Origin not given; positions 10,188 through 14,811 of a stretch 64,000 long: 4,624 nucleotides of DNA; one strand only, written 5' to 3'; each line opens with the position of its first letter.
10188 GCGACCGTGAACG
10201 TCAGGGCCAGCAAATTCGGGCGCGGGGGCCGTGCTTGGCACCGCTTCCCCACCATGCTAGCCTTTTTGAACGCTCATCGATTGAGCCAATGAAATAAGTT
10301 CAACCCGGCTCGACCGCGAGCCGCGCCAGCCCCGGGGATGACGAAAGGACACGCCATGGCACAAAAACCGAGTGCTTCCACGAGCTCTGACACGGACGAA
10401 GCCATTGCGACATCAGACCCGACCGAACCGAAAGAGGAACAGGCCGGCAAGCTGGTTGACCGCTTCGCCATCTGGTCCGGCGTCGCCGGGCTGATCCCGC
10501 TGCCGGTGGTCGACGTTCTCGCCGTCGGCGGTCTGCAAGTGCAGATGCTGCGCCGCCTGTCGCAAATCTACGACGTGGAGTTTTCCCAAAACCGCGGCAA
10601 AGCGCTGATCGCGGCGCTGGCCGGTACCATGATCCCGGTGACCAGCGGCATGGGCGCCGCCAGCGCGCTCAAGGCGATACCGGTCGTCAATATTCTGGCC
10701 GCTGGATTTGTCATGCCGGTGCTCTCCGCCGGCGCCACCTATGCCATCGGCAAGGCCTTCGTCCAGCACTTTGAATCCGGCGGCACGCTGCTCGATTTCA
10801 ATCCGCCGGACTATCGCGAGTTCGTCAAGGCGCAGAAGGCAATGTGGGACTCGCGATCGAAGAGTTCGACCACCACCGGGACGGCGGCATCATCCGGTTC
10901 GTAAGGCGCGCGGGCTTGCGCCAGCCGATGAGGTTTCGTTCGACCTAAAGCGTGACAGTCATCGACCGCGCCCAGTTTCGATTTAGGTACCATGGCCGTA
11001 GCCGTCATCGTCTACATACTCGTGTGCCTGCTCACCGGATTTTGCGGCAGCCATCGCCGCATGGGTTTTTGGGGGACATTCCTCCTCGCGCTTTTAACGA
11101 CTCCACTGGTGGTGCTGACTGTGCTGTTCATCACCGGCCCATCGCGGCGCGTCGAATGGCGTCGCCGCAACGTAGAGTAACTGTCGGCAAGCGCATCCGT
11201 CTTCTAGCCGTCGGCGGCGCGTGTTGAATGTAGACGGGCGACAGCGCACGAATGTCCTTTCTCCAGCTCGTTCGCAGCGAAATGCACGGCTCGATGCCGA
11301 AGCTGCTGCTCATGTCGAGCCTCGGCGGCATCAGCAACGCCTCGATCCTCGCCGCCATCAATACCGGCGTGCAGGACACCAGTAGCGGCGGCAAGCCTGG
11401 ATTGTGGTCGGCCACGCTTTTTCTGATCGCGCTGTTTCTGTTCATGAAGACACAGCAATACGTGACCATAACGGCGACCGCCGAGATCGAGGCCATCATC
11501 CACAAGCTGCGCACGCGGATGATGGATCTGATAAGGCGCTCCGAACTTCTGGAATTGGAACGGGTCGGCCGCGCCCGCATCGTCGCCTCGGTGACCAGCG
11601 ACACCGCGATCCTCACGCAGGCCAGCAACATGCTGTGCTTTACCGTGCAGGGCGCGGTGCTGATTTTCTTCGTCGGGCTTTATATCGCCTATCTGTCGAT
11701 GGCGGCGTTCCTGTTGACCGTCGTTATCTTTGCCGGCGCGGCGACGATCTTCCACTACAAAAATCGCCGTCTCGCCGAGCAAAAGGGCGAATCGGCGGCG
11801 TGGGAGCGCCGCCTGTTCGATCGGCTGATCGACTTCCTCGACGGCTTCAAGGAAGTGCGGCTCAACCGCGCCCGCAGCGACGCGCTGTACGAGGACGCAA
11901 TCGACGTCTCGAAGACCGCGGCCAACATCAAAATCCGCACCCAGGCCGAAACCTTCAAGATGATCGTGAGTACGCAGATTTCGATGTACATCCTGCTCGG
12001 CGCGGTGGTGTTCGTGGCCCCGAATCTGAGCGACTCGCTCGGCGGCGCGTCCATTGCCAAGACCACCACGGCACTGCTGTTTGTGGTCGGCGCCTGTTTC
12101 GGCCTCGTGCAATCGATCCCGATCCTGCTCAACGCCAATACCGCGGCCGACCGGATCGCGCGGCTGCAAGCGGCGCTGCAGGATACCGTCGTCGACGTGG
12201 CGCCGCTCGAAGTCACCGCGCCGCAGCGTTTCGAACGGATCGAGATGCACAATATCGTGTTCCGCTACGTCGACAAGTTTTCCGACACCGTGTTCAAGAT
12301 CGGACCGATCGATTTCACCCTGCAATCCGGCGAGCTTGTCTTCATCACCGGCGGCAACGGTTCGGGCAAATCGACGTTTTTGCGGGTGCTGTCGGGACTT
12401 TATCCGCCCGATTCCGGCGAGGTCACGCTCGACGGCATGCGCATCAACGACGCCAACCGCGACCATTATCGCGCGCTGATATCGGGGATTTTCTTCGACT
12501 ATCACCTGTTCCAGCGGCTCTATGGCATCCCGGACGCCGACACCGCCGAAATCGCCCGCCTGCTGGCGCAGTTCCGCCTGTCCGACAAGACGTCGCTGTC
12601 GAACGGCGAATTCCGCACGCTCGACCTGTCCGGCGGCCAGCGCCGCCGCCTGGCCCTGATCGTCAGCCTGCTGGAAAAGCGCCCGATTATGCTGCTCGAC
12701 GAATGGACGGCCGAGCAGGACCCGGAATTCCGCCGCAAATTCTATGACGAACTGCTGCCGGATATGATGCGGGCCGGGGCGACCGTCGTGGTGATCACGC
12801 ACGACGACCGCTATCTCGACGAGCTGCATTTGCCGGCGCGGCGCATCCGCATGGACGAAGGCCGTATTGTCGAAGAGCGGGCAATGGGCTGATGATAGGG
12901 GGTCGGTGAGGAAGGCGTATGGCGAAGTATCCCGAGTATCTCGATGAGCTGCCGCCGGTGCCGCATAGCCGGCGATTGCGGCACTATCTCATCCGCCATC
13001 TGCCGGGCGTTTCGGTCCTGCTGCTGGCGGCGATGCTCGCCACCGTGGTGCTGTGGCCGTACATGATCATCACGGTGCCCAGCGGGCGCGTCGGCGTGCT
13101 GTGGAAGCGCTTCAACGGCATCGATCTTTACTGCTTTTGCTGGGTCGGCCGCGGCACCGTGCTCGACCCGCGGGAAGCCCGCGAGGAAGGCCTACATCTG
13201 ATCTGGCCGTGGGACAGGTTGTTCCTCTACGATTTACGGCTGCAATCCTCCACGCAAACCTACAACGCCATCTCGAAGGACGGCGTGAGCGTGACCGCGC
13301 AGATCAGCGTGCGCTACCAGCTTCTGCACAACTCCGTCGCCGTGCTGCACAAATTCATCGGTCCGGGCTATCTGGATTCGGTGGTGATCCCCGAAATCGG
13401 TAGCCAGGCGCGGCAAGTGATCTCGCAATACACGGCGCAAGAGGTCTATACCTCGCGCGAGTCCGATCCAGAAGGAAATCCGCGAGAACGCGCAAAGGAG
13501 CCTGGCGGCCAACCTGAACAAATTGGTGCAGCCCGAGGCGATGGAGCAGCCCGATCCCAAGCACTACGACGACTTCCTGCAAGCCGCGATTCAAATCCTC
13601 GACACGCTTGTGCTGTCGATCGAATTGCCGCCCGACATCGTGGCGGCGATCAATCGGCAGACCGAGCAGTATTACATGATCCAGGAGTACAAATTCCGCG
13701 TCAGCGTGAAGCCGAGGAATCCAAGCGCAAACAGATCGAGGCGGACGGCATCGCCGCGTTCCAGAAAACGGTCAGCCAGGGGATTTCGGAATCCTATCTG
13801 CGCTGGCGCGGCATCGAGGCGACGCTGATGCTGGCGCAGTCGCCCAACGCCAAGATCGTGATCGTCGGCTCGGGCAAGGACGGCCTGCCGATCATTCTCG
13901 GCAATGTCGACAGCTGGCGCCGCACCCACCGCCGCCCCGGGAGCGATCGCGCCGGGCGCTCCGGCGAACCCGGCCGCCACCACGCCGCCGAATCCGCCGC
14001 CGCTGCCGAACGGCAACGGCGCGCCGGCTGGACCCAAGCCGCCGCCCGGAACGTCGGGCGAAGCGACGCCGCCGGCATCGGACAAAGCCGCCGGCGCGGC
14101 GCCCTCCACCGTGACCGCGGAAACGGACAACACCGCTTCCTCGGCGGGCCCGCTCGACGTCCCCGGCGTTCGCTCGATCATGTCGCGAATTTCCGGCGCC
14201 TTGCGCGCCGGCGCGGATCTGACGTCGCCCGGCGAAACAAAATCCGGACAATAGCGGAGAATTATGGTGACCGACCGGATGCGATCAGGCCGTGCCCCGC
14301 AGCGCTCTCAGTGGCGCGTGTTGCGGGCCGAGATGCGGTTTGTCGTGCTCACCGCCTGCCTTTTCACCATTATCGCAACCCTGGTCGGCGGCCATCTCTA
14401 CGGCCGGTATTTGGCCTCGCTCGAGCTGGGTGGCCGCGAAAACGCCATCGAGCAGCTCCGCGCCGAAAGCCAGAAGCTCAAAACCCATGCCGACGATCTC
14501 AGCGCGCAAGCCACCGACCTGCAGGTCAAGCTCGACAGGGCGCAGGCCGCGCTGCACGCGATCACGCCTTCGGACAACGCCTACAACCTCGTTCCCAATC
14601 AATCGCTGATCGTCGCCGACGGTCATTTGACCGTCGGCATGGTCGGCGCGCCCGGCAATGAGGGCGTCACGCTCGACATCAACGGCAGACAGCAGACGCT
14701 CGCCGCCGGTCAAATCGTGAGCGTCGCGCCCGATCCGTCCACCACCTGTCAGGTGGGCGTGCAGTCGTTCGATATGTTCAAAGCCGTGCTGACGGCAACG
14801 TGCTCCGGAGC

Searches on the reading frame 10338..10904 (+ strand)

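Call 22: search_protein_families(library=ncbifam, proteins=[window:10338-10904:+], max_evalue=0.001)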
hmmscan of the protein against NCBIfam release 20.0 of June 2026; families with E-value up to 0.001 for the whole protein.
window:10338-10904:+ (188 aa): 2 families
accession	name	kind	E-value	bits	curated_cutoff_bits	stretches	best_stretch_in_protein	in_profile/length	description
NF049994.1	slr1306_fam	domain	2.8e-06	26.2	490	1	50-146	324-423/470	slr1306 family protein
TIGR01620.2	hyp_HI0043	subfamily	0.00076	19.2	160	0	31-81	191-242/329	TIGR01620 family protein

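Call 23: search_protein_families(library=pfam, proteins=[window:10338-10904:+], max_evalue=0.001)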
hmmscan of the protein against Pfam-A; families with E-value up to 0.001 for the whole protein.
window:10338-10904:+ (188 aa): 1 family
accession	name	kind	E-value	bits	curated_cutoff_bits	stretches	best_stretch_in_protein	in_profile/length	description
PF05128.17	DUF697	-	3.3e-17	63.1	27.7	1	29-166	15-156/162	Domain of unknown function (DUF697)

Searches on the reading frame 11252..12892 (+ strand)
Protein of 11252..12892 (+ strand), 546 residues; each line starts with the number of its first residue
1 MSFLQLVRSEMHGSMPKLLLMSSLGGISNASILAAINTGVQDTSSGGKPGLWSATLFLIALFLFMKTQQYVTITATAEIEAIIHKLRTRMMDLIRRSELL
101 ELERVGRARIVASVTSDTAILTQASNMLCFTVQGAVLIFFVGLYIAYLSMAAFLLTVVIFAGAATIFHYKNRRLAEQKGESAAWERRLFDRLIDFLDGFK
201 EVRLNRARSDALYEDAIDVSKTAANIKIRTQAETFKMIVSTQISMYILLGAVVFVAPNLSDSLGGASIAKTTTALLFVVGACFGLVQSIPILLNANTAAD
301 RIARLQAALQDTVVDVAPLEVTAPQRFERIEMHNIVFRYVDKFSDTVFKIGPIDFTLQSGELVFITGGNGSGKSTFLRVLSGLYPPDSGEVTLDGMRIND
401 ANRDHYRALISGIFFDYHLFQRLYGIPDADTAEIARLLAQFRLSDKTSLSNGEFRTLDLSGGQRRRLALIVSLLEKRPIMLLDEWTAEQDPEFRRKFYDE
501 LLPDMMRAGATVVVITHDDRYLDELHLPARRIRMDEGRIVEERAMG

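Call 22: search_protein_families(library=ncbifam, proteins=[window:11252-12892:+], max_evalue=0.001)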
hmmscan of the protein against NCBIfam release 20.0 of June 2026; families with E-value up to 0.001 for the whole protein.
window:11252-12892:+ (546 aa): 177 families (the best 25 are shown)
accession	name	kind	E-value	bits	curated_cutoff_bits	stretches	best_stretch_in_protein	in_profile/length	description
NF007813.0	PRK10522.1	equivalog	8.1e-104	348.2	604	1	1-541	1-529/547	multidrug ABC transporter permease/ATP-binding protein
TIGR01194.1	cyc_pep_trnsptr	subfamily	4.6e-97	325.9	286.2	1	3-542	8-550/554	cyclic peptide export ABC transporter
TIGR02868.1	CydC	equivalog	7.3e-43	147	329.05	1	82-518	84-529/530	thiol reductant ABC exporter subunit CydC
TIGR02203.1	MsbA_lipidA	equivalog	1.7e-37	129.2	602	1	30-542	30-549/572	lipid A export permease/ATP-binding protein MsbA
TIGR03375.1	type_I_sec_LssB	subfamily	6e-33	114.1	693.1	1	128-541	272-681/696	type I secretion system permease/ATPase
TIGR02204.1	MsbA_rel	hypoth_equivalog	1.5e-32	113.1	780.4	1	65-542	74-555/576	ABC transporter, permease/ATP-binding protein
NF008364.0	PRK11160.1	equivalog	1.2e-30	106.7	630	1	88-542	108-555/575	heme ABC transporter ATP-binding protein/permease CydC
TIGR02857.1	CydD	equivalog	6.4e-30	104.6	435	1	295-523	290-521/529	thiol reductant ABC exporter subunit CydD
NF045513.1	HepA_fam_ABC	equivalog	1.7e-26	92.8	725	1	54-542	98-589/610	heterocyst formation ABC transporter subunit HepA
TIGR03797.1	NHLM_micro_ABC2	equivalog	6.1e-26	91.1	709.4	2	112-407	246-526/686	NHLP bacteriocin export ABC transporter permease/ATPase subunit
NF010178.0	PRK13657.1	equivalog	8.4e-25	87.2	733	1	309-542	312-550/588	glucan ABC transporter ATP-binding protein/ permease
TIGR04520.1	ECF_ATPase_1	equivalog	1.2e-24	87.2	315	2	330-414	1-83/269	energy-coupling factor transporter ATPase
TIGR04521.1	ECF_ATPase_2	equivalog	1.3e-24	86.7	330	2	330-405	1-76/279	energy-coupling factor transporter ATPase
TIGR01189.1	ccmA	equivalog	8.1e-24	84.4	131.6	1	351-524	17-192/198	heme ABC exporter ATP-binding protein CcmA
NF007027.0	PRK09493.1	equivalog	2.4e-23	82.7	379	1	336-542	3-217/240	glutamine ABC transporter ATP-binding protein GlnQ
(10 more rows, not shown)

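Call 23: search_protein_families(library=pfam, proteins=[window:11252-12892:+], max_evalue=0.001)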
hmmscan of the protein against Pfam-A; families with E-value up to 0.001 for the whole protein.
window:11252-12892:+ (546 aa): 3 families
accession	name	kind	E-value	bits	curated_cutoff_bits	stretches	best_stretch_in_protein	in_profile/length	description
PF00005.33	ABC_tran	-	6.2e-29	101.8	25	1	352-487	3-137/137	ABC transporter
PF13304.12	AAA_21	-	9.3e-10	39.5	27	1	451-519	230-300/304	AAA domain, putative AbiEii toxin, Type IV TA system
PF02463.25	SMC_N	-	1.5e-06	28.3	40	0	430-525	119-205/220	RecF/RecN/SMC N terminal domain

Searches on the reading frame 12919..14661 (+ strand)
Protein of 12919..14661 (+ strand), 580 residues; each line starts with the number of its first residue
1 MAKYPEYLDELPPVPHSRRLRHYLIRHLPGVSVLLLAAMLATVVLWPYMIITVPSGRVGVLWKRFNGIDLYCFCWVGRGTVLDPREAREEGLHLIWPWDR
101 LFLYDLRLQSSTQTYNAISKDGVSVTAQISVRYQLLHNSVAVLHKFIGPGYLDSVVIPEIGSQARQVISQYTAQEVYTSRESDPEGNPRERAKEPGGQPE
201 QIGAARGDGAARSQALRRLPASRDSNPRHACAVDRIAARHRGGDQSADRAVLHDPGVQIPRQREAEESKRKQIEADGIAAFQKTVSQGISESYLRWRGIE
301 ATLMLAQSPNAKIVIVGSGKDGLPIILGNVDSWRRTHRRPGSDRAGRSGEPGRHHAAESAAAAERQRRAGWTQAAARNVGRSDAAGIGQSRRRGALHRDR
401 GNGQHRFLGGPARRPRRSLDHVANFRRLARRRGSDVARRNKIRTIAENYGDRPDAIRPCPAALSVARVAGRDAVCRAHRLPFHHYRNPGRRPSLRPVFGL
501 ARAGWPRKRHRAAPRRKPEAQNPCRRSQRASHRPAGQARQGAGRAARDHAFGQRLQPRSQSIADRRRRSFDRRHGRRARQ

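Call 22: search_protein_families(library=ncbifam, proteins=[window:12919-14661:+], max_evalue=0.001)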
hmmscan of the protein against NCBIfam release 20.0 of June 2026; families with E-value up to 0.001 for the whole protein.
window:12919-14661:+ (580 aa): 0 families

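Call 23: search_protein_families(library=pfam, proteins=[window:12919-14661:+], max_evalue=0.001)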
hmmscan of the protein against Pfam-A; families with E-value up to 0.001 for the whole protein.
window:12919-14661:+ (580 aa): 1 family
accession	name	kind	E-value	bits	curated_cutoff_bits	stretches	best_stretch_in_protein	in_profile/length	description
PF01145.31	Band_7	-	4.9e-15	56.5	23.6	1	53-181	3-116/176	SPFH domain / Band 7 family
